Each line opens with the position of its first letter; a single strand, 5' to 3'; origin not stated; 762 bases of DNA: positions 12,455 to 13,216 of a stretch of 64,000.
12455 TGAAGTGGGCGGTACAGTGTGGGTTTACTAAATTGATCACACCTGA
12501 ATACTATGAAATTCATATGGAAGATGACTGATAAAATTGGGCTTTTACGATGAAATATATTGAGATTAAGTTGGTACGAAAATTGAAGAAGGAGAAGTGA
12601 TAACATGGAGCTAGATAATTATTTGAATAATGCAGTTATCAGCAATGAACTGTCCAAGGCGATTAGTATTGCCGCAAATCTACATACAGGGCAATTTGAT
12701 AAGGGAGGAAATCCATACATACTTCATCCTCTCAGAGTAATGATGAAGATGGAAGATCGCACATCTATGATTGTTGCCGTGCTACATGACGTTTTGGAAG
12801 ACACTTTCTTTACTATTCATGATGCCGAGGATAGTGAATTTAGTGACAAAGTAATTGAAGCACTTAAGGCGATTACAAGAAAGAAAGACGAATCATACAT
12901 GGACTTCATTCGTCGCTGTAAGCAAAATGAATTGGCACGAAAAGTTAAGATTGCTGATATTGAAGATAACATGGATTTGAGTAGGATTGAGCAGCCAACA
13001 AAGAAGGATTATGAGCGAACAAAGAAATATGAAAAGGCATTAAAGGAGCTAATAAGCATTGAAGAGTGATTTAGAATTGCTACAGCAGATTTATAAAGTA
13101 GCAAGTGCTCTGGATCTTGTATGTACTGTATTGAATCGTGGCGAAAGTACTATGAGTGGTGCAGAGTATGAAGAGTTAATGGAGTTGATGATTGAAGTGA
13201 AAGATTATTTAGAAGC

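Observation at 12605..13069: Phage-encoded small alarmone hydrolase (RelA/SpoT HD domain only)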

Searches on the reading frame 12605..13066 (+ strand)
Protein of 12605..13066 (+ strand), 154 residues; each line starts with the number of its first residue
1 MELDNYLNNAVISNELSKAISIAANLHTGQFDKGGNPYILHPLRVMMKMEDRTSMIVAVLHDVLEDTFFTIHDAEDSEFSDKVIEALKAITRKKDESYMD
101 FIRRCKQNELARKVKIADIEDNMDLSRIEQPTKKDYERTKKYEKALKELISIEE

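Call 3: search_protein_families(library=pfam, proteins=[window:12605-13066:+], max_evalue=1)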
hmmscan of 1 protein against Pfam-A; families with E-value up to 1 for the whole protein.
window:12605-13066:+ (154 aa): 4 families
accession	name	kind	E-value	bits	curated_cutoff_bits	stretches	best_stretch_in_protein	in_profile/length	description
PF13328.12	HD_4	-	1.1e-05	25.6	27.2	1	19-113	1-101/156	HD domain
PF17568.7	DUF5474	-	0.026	15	25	1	6-54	25-69/77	Family of unknown function (DUF5474)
PF24434.1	DUF7557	-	0.033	14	25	1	78-104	5-30/45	Family of unknown function (DUF7557)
PF01966.28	HD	-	0.17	12.6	22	1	50-123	23-116/116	HD domain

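Call 4: search_protein_families(library=phrogs, proteins=[window:12605-13066:+], max_evalue=0.01)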
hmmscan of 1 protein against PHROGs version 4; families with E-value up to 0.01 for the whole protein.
window:12605-13066:+ (154 aa): 5 families
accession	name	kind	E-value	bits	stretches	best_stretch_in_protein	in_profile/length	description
phrog_990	-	other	1e-52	180.7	1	14-150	153-292/374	metal-dependent phosphohydrolase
phrog_30929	-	unknown function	1.7e-23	84.2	1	14-145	236-370/413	-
phrog_37235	-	other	5.9e-06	27.5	1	78-144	10-76/118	metal-dependent phosphohydrolase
phrog_32047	-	other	2e-05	25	1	15-71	25-87/301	phosphohydrolase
phrog_15275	-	unknown function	0.00089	20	1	16-126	30-151/223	-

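Call 5: search_protein_families(library=ncbifam, proteins=[window:12605-13066:+], max_evalue=1)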
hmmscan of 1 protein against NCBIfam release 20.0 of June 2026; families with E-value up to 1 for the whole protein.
window:12605-13066:+ (154 aa): 5 families
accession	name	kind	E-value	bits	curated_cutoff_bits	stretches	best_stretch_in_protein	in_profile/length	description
TIGR00691.1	spoT_relA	subfamily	7.4e-15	54.3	499.2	1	19-121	1-104/687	RelA/SpoT family protein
NF008303.0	PRK11092.1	equivalog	2.8e-12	45.7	947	1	4-121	12-129/702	bifunctional GTP diphosphokinase/guanosine-3',5'-bis pyrophosphate 3'-pyrophosphohydrolase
TIGR00116.1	tsf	equivalog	0.0084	15.3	104.05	1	55-145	68-158/293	translation elongation factor Ts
NF008292.0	PRK11072.1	equivalog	0.015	13.3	487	1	66-128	582-643/946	bifunctional [glutamate--ammonia ligase]-adenylyl-L-tyrosine phosphorylase/[glutamate--ammonia-ligase] adenylyltransferase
NF005222.0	PRK06718.1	equivalog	0.045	13.3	204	1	78-149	132-198/203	NAD(P)-binding protein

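Call 6: search_solved_structures(query=window:12605-13066:+, max_evalue=1, show_alignments=4)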
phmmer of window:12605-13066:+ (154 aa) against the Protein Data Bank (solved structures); distinct sequences matched with E-value up to 1: 19.
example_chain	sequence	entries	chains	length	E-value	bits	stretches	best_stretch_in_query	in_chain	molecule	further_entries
7smg_A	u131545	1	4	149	2.9e-33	118.1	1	13-149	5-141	(p)ppApp hydrolase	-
7oiw_A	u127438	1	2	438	2.6e-11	47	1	17-120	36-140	GTP pyrophosphokinase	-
7qps_A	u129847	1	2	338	6.4e-09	39.3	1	4-104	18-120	ACT domain protein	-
7qpr_A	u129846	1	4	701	7.8e-09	39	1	4-103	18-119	ACT domain protein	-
5xnx_A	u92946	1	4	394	1.1e-08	38.6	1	16-93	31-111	Bifunctional (p)ppGpp synthase/hydrolase RelA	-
8acu_A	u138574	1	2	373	1.5e-08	38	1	16-118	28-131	GTP pyrophosphokinase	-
6yxa_A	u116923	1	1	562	3.2e-08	37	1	16-118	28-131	GTP pyrophosphokinase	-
8fr8_I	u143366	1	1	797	1.2e-07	35.1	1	16-96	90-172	GTP pyrophosphokinase RelA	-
1vj7_A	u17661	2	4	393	1.4e-06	31.7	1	15-109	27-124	Bifunctional RELA/SPOT | Bifunctional (p)ppGpp synthase/hydrolase RelA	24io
4yf1_A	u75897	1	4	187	9.7e-06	29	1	18-122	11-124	Lmo0812 protein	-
3nqw_A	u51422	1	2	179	8.2e-05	26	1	32-148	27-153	CG11900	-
9s6k_B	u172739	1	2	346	0.00014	25.2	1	17-93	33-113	GTP pyrophosphokinase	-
7qoc_A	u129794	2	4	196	0.00021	24.6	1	12-97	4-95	Guanosine polyphosphate pyrophosphohydrolases/synthetases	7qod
3nr1_A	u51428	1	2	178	0.00045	23.6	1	16-128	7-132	HD domain-containing protein 3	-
6s2t_A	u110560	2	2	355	0.0021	21.4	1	18-73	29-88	(P)ppGpp synthetase I, SpoT/RelA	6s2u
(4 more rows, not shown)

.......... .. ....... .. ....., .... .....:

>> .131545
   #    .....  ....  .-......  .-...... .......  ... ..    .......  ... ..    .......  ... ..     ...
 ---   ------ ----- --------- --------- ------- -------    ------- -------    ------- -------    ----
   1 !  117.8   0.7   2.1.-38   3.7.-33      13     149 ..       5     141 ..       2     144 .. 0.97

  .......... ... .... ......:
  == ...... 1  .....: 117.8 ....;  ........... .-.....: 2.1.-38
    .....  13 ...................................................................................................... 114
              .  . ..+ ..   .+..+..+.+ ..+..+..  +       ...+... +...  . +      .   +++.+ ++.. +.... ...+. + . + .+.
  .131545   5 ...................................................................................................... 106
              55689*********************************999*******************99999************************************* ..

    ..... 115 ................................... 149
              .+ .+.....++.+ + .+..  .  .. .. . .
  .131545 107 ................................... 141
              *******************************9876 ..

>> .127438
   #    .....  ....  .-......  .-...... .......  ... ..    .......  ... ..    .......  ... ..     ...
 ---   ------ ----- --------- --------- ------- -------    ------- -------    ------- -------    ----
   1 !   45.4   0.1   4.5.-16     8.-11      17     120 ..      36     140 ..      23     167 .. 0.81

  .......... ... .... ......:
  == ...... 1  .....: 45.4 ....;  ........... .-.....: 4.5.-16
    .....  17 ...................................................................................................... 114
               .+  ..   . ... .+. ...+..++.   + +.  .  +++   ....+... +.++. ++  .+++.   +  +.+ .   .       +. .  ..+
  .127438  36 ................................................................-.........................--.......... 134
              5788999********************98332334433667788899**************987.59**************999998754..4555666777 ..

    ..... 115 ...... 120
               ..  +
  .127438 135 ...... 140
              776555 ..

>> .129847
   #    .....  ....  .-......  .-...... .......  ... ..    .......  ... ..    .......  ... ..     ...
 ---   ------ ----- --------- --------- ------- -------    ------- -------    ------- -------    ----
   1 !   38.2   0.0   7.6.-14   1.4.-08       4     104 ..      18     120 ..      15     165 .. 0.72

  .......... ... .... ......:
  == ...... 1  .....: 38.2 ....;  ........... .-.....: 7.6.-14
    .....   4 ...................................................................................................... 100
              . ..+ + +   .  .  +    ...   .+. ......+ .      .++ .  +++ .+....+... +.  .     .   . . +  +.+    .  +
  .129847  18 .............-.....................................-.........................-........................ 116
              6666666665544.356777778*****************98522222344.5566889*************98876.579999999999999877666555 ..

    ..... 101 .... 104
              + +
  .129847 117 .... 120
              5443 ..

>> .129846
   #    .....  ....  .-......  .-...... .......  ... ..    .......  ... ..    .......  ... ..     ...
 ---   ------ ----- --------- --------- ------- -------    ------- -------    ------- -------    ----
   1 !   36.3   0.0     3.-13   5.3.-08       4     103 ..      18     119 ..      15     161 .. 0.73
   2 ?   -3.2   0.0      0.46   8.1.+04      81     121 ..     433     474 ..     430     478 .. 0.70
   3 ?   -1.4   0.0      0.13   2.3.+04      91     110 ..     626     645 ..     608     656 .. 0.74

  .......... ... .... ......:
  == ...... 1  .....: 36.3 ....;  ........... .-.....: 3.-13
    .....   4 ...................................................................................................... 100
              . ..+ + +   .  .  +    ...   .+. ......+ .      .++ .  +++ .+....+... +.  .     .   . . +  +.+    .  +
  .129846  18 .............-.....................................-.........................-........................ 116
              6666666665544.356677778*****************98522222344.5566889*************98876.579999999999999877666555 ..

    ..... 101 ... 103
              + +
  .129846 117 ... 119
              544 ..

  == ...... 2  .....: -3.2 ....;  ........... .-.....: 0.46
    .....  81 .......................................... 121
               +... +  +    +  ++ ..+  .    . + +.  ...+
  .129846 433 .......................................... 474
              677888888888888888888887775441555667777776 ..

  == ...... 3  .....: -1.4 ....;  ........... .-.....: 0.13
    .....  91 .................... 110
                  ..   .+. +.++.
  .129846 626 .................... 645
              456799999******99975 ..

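Call 8: search_dna_similar(query=window:12605-13066:+, collection=phages, mode=protein, max_rows=40, rows=spread)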
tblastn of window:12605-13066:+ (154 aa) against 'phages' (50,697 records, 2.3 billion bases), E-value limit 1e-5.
Records with a match: 540; places in all: 547; records where one place covers at least 80% of the query: 440.
Best place of each record, by identity: <60% 540.
By first word of the organism name: Pseudomonas 164; Aeromonas 75; Listeria 55; Vibrio 36; Streptococcus 35; Klebsiella 31; Escherichia 16; Cronobacter 15; Salmonella 14; Bacteriophage 10; and 32 more.
By host as written in the record: - 57; Pseudomonas aeruginosa 51; Listeria monocytogenes 45; Aeromonas salmonicida 25; Pseudomonas aeruginosa PAO1 25; Pseudomonas syringae pv. actinidiae 16; Aeromonas hydrophila BIOTECH 10089 13; Klebsiella pneumoniae 12; and 166 more.
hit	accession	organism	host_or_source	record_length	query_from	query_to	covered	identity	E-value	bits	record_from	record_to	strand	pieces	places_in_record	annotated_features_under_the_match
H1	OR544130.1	Pasteurella phage Pmp13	Pasteurella multocida Past3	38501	3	145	93%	43.2%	6e-27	110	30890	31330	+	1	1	metal-dependent phosphohydrolase | hypothetical protein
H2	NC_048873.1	Klebsiella phage KpS8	Klebsiella pneumoniae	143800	13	154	92%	41.7%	3e-25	105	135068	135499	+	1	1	metal-dependent phosphohydrolase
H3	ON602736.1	Klebsiella phage VLCpiM5a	Klebsiella pneumoniae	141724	13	154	92%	41.7%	5e-25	105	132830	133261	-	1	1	metal-dependent phosphohydrolase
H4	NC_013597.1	Aggregatibacter phage S1249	Aggregatibacter actinomycetemcomitans ...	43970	11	145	88%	43.8%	6e-23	99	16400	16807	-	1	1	metal-dependent phosphohydrolase | hypothetical protein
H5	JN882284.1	Cronobacter phage vB_CsaM_GAP31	Cronobacter sakazakii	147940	13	153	92%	40.6%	9e-24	101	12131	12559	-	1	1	hypothetical protein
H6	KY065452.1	Streptococcus phage IPP10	Streptococcus pneumoniae 17F/1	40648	19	146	83%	44.5%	6e-29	116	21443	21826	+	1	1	metal dependent phosphohydrolase, HD region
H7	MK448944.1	Streptococcus phage Javan452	Streptococcus pyogenes ERR111845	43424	19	149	85%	43.5%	2e-26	108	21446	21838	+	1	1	guanosine-3',5'-bis(diphosphate) 3'-pyrophosphohydrolase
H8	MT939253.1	Klebsiella phage vB_KpnM_Seu621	Klebsiella pneumoniae K23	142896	13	154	92%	38.9%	2e-22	97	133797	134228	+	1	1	putative metal dependent phosphohydrolase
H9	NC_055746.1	Aeromonas phage 50AhydR13PP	Aeromonas hydrophila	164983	16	154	90%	38.8%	7e-21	93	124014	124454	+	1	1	metal-dependent phosphohydrolase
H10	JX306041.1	Stenotrophomonas phage IME13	Stenotrophomonas maltophilia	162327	15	154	91%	37.8%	3e-20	92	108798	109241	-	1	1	guanosine-3', 5'-bis(diphosphate)3'-pyrophosphohydrolase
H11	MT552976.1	Pectobacterium phage POP17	Pectobacterium carotovorum subsp. ...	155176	13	154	92%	36.5%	3e-21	94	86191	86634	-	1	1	record has no annotation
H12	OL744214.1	Enterobacter phage vB_ExiM_F2M1E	Enterobacter hormaechei subsp. ...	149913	9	154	95%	35.1%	5e-20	91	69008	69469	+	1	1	hypothetical protein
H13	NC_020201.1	Pectobacterium phage phiTE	Pectobacterium atrosepticum SCRI1043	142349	15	142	83%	39.7%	1e-20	92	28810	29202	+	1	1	hypothetical protein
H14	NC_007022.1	Aeromonas phage 31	Aeromonas salmonicida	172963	16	145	84%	38.6%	4e-17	82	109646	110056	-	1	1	PHG31ORF168c: metal-dependent phosphohydrolase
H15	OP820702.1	Aeromonas phage vB_AdhM_DL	Aeromonas dhakensis AM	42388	16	149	87%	36.1%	7e-8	56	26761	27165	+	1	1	hypothetical protein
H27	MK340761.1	Pseudomonas phage vB_PaeM_SCUT-S2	Pseudomonas aeruginosa PAO1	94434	12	149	90%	30.4%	3e-9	60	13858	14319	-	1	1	putative phosphohydrolase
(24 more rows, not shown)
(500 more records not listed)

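Call 30: find_homologous_proteins(query=window:12605-13066:+, max_evalue=1e-10)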
Query window:12605-13066:+ (154 aa): 2324 proteins with E <= 1e-10 among 2351 candidates; the best 120 are listed.
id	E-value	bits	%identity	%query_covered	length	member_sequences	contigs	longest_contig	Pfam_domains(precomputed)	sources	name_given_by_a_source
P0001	7.3e-93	326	100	100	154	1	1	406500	PF13328.13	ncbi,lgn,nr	ncbi:GTP pyrophosphokinase [Paenibacillus sp. EKM208P]|nr:GTP pyrophosphokinase [Paenibacillus sp. E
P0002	1.4e-85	302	93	100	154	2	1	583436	PF13328.13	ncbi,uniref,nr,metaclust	ncbi:GTP pyrophosphokinase [Paenibacillus jamilae]|uniref:HD domain-containing protein n=1 Tax=Paeni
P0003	8.8e-79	280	87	99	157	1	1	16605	PF13328.13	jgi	jgi:(p)ppGpp synthase/HD superfamily hydrolase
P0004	1.5e-73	263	82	97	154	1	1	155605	PF13328.13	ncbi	ncbi:UNVERIFIED_CONTAM: guanosine-3',5'-bis(diphosphate) 3'-pyrophosphohydrolase [Paenibacillus sp. 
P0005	1.8e-73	263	82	99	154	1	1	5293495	PF13328.13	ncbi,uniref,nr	ncbi:HD domain-containing protein [Paenibacillus polymyxa]|uniref:HD domain-containing protein n=1 T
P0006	4.5e-68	246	75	98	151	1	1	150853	PF13328.13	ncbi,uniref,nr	ncbi:HD domain-containing protein [Paenibacillus silvae]|uniref:GTP pyrophosphokinase n=1 Tax=Paenib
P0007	5.5e-67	242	77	97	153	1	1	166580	PF13328.13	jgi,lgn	jgi:(p)ppGpp synthase/HD superfamily hydrolase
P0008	7.7e-67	242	75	99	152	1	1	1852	PF13328.13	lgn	-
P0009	2.7e-65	236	73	98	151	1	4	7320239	PF13328.13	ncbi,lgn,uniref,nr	ncbi:HD domain-containing protein [Paenibacillus amylolyticus]|uniref:HD domain-containing protein n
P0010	1.0e-64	235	69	99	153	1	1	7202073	PF13328.13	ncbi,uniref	ncbi:GTP pyrophosphokinase [Paenibacillus sp. QZ-Y1]|uniref:GTP pyrophosphokinase n=1 Tax=Paenibacil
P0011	2.2e-61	224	76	92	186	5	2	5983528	PF13328.13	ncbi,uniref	ncbi:HD domain-containing protein [Paenibacillus sp. T2-29]|uniref:HD domain-containing protein n=1 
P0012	9.4e-59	215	72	93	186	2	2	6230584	PF13328.13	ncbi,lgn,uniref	ncbi:HD domain-containing protein [Paenibacillus sp. FSL M7-0802]|uniref:HD domain-containing protei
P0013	2.5e-57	211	72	93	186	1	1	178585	PF13328.13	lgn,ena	-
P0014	9.3e-55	202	70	92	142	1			PF13328.13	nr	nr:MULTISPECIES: HD domain-containing protein [unclassified Paenibacillus]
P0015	9.0e-53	196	67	92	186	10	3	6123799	PF13328.13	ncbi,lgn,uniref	ncbi:HD domain-containing protein [Paenibacillus sp. ALE1]|uniref:HD domain-containing protein n=1 T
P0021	2.1e-47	179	62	88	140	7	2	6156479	PF13328.13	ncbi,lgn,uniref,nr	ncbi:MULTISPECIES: HD domain-containing protein [Brevibacillus]|uniref:HD domain-containing protein 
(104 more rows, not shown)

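Call 31: find_encoding_contigs(protein=P0001, flank=10000, max_places=3)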
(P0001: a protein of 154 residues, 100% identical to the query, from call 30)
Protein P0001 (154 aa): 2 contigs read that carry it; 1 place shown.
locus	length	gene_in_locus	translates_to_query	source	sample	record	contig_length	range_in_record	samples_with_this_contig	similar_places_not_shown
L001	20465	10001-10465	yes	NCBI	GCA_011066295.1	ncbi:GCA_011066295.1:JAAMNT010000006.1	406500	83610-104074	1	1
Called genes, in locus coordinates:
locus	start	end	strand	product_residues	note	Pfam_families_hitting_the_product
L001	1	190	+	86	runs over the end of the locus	-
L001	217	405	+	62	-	-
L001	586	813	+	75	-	-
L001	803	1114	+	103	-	-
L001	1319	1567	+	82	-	-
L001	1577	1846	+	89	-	-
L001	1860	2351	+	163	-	-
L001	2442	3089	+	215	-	PF26128:Gad2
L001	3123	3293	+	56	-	-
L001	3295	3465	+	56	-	-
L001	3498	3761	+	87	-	-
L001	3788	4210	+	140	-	-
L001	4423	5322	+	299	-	PF25705:Gad1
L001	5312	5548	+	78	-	-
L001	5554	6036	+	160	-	-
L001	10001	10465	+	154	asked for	PF13328:HD_4 (weak)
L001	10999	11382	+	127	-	PF26325:YhjD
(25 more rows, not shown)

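Call 32: find_encoding_contigs(protein=P0005, flank=10000, max_places=3)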
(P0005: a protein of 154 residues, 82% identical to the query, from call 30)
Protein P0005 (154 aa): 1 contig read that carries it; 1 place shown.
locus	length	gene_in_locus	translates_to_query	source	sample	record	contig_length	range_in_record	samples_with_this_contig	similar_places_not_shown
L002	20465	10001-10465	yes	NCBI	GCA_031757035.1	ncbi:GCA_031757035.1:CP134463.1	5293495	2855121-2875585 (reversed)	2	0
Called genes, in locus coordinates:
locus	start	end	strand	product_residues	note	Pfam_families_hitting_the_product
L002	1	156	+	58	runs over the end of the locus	-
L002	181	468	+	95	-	-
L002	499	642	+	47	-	-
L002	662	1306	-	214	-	-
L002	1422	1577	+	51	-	-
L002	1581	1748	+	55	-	-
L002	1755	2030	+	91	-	-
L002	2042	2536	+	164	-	-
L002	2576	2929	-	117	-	-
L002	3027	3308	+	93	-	-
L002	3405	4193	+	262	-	PF09669:Phage_pRha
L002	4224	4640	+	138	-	-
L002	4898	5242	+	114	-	-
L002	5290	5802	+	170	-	PF05565:Sipho_Gp157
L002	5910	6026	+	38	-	-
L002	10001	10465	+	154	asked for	PF13328:HD_4 (weak)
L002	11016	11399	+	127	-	PF26325:YhjD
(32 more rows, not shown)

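Call 39: find_encoding_contigs(protein=P0006, flank=10000, max_places=2)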
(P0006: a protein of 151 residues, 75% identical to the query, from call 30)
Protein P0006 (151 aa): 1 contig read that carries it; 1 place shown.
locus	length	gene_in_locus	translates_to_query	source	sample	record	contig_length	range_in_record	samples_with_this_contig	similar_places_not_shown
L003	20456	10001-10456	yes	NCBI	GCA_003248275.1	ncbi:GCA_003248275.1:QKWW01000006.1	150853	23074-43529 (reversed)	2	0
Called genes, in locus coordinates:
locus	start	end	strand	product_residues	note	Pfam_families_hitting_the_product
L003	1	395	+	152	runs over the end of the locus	-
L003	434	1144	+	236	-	PF26128:Gad2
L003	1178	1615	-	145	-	-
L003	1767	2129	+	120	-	-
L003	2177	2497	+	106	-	-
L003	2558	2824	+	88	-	-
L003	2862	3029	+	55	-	-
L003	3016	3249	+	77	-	-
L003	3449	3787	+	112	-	-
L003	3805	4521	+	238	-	PF13392:HNH_3, PF00847:AP2 (faint)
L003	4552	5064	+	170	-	PF05565:Sipho_Gp157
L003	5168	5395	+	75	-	-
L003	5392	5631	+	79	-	-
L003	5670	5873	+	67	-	-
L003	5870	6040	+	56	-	-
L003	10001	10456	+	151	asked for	PF13328:HD_4 (weak)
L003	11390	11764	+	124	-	PF26325:YhjD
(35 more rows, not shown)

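Call 40: find_encoding_contigs(protein=P0021, flank=6000, max_places=3)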
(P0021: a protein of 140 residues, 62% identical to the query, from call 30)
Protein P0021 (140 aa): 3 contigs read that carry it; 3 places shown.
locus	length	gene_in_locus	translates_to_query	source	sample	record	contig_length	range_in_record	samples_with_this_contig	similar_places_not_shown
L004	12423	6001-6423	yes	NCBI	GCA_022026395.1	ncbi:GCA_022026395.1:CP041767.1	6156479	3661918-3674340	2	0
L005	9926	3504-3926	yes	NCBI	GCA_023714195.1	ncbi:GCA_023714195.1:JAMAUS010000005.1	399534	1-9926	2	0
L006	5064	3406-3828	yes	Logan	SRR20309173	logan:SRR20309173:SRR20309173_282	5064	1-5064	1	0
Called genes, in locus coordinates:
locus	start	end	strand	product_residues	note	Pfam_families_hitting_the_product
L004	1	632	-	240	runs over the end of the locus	PF00563:EAL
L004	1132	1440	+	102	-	PF09394:Inhibitor_I42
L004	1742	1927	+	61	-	-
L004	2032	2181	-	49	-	-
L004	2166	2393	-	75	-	PF01078:Mg_chelatase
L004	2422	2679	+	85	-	PF12728:HTH_17 (faint), PF13560:HTH_31 (weak), PF13384:HTH_23 (faint), PF13518:HTH_28 (weak), PF12844:HTH_19 (weak), PF01381:HTH_3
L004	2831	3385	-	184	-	PF18933:PsbP_2, PF01789:PsbP (weak)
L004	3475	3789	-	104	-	-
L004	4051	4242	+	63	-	-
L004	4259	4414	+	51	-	-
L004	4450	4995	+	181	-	PF01885:PTS_2-RNA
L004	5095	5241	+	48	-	-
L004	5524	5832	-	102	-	-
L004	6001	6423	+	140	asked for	PF13328:HD_4 (weak)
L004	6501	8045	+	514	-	PF05362:Lon_C (weak), PF13541:ChlI, PF01078:Mg_chelatase, PF07728:AAA_5, PF13335:Mg_chelatase_C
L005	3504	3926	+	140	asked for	PF13328:HD_4 (weak)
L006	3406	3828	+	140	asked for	PF13328:HD_4 (weak)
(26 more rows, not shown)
